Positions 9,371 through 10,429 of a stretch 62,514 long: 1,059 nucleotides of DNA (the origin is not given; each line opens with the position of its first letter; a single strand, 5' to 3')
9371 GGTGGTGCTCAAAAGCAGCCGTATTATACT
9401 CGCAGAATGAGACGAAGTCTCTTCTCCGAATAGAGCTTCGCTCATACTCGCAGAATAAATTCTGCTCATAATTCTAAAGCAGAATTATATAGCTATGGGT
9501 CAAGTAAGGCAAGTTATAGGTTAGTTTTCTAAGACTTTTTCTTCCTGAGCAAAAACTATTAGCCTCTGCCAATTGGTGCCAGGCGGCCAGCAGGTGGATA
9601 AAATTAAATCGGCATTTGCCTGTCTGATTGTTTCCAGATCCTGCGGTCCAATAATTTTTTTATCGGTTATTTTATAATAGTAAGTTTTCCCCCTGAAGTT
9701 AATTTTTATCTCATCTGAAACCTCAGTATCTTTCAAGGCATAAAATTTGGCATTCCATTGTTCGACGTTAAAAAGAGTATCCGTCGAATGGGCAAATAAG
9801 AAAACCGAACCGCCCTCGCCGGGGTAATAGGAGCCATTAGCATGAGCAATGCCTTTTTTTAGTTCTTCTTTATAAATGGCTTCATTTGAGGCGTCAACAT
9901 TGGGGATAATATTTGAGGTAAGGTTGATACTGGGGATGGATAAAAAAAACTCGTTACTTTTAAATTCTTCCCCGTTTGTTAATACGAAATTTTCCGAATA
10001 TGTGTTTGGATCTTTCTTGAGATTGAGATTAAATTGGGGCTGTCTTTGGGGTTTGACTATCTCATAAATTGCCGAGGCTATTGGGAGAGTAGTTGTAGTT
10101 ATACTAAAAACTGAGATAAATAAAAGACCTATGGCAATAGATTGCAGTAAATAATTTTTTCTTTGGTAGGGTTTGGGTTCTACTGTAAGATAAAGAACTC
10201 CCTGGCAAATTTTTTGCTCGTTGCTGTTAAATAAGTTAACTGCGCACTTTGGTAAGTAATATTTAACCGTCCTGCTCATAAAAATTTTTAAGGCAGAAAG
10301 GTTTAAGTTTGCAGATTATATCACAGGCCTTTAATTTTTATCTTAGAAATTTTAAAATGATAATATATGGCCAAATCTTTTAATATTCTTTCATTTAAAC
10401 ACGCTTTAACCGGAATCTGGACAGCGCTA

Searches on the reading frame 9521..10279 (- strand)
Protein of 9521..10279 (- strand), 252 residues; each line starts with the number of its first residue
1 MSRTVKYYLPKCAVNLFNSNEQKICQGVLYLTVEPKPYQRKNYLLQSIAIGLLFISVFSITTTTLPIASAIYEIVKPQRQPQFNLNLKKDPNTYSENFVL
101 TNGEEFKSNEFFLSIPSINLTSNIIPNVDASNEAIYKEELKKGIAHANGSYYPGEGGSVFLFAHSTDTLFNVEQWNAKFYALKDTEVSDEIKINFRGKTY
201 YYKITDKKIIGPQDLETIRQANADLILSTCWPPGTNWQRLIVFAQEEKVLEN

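Call 9: search_protein_families(library=pfam, max_evalue=0.01, proteins=[window:9521-10279:-])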
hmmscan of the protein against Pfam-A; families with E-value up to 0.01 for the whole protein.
window:9521-10279:- (252 aa): 1 family
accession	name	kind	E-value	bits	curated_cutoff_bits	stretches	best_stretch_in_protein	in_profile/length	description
PF04203.18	Sortase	-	7.5e-19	68.1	26.6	1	113-246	1-124/125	Sortase domain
